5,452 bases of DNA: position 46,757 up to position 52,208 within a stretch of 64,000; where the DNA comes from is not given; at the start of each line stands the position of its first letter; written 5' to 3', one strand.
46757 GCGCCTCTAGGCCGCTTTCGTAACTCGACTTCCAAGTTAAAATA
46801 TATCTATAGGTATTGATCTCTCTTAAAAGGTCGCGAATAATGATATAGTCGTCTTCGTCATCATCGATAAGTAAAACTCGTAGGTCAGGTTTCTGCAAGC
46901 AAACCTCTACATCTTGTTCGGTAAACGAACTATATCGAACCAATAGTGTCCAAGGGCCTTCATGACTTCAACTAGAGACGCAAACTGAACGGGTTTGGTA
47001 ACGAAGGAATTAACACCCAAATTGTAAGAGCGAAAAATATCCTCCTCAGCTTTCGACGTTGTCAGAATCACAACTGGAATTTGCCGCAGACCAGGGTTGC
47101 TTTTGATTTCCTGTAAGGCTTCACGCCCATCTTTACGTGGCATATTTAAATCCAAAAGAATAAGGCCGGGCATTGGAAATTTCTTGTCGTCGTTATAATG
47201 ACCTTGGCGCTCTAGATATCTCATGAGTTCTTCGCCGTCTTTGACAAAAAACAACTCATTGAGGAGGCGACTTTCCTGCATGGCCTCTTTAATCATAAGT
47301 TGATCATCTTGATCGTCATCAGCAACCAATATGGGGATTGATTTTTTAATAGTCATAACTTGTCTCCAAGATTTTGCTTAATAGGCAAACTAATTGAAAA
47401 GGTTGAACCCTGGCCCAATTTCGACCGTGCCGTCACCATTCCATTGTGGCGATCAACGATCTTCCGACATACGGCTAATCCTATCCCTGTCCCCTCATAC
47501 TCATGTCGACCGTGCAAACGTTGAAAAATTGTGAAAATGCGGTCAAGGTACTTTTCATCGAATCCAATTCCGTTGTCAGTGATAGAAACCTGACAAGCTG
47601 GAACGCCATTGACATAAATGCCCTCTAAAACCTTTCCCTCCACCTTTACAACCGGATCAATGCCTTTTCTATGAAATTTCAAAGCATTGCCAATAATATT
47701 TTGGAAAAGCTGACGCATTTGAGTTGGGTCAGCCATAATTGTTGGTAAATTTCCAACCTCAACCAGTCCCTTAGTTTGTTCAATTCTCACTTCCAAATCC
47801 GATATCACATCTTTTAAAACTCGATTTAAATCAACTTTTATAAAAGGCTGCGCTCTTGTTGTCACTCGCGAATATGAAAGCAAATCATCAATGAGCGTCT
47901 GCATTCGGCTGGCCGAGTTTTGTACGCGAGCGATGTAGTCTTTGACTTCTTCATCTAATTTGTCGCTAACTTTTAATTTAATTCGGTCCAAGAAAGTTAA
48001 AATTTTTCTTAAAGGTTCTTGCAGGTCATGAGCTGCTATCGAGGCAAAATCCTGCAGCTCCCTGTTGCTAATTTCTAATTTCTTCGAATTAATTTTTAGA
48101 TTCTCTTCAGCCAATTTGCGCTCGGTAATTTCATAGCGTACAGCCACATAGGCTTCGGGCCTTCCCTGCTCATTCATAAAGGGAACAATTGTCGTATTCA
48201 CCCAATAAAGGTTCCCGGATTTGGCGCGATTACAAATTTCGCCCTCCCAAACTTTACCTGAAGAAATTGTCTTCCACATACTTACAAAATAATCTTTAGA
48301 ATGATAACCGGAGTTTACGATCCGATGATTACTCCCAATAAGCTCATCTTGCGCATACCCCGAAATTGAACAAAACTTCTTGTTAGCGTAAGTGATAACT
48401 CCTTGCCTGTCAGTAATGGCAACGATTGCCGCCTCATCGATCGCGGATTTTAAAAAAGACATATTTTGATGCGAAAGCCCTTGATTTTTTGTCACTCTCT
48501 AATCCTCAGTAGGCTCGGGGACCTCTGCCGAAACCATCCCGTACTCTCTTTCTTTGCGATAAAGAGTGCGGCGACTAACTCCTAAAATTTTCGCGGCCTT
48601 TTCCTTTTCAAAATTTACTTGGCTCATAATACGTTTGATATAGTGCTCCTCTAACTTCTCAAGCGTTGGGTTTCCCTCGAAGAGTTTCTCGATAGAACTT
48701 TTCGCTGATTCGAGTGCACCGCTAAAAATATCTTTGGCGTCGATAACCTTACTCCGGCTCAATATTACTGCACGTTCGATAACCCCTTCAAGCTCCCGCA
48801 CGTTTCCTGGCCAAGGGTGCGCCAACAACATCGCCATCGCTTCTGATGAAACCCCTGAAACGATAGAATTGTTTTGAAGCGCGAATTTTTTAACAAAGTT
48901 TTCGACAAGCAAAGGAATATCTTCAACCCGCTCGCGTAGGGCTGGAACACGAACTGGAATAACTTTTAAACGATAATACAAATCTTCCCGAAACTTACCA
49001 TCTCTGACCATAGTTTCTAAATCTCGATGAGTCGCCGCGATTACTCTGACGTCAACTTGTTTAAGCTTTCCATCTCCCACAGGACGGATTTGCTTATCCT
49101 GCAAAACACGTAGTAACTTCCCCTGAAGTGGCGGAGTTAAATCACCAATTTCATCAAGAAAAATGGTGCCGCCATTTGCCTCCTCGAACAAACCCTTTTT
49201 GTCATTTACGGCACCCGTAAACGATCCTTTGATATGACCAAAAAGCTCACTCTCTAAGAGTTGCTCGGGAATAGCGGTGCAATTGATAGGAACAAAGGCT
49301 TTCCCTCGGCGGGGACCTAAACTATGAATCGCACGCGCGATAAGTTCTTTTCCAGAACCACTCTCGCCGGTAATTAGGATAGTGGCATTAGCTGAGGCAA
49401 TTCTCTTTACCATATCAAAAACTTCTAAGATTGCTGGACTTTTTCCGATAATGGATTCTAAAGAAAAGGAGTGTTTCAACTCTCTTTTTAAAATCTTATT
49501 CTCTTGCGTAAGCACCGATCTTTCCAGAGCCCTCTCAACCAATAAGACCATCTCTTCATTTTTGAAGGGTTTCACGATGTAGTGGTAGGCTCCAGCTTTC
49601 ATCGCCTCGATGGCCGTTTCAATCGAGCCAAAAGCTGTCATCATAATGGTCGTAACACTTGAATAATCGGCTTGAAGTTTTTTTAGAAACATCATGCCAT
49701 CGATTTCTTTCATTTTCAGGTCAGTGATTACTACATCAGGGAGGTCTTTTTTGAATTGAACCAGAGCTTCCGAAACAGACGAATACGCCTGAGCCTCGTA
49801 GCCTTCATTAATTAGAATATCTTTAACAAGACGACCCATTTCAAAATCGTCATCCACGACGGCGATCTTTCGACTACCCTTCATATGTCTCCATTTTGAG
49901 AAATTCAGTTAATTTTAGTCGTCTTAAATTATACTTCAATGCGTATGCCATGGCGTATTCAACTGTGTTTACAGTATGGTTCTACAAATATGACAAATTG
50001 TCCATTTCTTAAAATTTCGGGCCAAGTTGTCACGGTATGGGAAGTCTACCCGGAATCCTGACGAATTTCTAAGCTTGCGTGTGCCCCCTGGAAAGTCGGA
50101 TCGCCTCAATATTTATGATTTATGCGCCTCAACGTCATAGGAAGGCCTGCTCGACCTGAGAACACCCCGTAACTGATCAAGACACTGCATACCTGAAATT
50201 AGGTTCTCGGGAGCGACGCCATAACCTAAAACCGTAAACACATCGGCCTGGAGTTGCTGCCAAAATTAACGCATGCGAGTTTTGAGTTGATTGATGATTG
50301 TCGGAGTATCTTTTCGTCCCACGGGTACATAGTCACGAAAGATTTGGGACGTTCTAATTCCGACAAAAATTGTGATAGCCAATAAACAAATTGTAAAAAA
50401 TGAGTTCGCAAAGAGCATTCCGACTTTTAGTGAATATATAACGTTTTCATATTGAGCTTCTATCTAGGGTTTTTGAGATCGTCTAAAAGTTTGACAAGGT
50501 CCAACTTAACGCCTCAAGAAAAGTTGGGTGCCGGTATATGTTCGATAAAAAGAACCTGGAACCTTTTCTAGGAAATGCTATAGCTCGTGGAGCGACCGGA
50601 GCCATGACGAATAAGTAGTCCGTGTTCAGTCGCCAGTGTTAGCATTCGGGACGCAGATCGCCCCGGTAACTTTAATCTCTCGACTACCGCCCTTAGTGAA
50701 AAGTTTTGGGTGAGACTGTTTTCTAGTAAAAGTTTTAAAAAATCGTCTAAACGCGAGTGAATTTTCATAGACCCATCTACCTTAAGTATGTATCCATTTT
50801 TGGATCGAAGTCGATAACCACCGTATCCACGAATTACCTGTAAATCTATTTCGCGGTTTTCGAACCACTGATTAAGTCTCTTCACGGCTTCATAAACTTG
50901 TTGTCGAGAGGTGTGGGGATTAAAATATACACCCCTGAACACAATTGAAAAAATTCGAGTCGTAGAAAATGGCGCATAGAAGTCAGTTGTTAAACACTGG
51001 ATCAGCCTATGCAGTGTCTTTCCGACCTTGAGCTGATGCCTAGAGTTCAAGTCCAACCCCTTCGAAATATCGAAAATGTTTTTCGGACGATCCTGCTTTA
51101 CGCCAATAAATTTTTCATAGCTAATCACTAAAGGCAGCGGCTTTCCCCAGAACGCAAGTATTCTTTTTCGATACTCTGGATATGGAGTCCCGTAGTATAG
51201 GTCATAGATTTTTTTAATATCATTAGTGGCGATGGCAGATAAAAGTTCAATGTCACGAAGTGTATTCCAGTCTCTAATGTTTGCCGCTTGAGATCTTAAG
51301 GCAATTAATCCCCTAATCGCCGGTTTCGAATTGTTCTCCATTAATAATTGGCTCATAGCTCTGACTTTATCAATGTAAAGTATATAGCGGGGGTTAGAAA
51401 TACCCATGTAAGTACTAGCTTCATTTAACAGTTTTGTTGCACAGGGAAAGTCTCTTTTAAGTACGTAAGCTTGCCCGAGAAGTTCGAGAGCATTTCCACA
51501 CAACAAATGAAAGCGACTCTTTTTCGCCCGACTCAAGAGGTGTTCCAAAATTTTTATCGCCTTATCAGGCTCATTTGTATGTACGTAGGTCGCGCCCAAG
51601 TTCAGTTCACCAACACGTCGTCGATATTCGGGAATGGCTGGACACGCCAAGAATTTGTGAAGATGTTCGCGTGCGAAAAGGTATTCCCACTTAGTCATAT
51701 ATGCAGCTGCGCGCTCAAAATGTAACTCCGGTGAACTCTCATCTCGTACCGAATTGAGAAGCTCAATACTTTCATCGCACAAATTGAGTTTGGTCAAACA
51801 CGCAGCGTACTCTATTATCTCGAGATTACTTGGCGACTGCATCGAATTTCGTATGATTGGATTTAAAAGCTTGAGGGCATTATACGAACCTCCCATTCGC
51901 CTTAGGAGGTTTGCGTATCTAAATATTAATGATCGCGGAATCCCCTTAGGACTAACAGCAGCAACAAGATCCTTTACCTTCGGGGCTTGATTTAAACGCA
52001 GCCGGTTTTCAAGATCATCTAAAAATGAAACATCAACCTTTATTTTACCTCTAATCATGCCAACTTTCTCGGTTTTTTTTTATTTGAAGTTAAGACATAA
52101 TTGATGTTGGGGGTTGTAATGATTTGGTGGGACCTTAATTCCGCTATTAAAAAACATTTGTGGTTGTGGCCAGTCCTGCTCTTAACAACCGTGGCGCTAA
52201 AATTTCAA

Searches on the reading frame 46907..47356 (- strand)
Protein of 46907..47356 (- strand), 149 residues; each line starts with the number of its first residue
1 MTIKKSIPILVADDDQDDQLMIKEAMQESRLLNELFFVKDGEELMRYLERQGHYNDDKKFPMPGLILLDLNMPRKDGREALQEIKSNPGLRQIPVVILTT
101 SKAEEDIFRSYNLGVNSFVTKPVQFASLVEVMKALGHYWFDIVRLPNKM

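Call 55: search_protein_families(library=pfam, proteins=[window:46907-47356:-], max_evalue=0.00001)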
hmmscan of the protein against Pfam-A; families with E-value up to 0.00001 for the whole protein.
window:46907-47356:- (149 aa): 1 family
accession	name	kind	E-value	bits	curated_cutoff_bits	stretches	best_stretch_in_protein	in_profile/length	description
PF00072.30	Response_reg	-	4.4e-19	69.1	30.2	1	9-131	1-109/111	Response regulator receiver domain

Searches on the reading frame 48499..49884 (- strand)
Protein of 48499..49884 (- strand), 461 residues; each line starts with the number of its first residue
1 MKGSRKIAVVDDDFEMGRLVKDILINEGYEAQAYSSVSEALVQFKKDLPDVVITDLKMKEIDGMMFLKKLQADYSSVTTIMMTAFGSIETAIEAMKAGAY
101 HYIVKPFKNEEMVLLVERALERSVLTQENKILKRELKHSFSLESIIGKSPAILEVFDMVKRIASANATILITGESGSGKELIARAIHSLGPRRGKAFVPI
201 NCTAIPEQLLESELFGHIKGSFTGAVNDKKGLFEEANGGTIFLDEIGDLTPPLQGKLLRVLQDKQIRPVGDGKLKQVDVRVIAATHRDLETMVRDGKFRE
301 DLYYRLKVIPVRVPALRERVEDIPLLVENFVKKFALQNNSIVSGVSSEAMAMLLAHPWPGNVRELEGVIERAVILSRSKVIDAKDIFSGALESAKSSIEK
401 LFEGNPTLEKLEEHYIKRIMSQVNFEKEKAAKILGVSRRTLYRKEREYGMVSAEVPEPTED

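Call 55: search_protein_families(library=pfam, proteins=[window:48499-49884:-], max_evalue=0.00001)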
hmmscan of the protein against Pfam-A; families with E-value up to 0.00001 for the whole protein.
window:48499-49884:- (461 aa): 6 families
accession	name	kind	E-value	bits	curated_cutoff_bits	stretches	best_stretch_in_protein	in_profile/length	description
PF00158.32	Sigma54_activat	-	4e-71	238.6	20.2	1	145-311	1-167/168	Sigma-54 interaction domain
PF25601.1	AAA_lid_14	-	2.8e-26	91.6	27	1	317-397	1-81/87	AAA+ ATPase lid domain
PF00072.30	Response_reg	-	2.9e-26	92.2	30.2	1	7-116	1-110/111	Response regulator receiver domain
PF14532.12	Sigma54_activ_2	-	3.9e-22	79.4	25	1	146-316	1-138/138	Sigma-54 interaction domain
PF02954.25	HTH_8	-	3.4e-09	36.7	22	1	407-448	1-42/42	Bacterial regulatory protein, Fis family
PF07728.20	AAA_5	-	3.8e-07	30.6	22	1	169-287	2-123/139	AAA domain (dynein-related subfamily)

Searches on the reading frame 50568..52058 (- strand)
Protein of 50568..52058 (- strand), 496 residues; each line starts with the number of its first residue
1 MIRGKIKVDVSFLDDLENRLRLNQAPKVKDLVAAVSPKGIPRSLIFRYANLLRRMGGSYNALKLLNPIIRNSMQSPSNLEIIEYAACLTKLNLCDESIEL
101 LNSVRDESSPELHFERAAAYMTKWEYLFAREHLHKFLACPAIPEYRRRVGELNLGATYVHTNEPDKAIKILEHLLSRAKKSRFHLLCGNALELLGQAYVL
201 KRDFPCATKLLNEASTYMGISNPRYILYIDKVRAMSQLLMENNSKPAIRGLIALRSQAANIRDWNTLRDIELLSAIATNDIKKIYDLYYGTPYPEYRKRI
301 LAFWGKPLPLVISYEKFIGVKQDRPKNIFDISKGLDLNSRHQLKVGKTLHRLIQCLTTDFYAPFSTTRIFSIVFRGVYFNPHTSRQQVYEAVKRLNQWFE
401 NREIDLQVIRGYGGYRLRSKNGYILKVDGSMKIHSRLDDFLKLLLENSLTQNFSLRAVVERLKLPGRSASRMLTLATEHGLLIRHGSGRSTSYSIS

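Call 56: search_protein_families(library=pfam, proteins=[window:50568-52058:-], max_evalue=0.00001)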
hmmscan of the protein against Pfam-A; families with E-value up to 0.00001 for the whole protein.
window:50568-52058:- (496 aa): 2 families
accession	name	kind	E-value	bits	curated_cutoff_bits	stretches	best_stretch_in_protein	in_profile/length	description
PF13424.12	TPR_12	-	2.8e-08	34.3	30.1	1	152-214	7-71/77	Tetratricopeptide repeat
PF13428.12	TPR_14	-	4.9e-06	27.2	23.5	0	153-182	6-35/44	Tetratricopeptide repeat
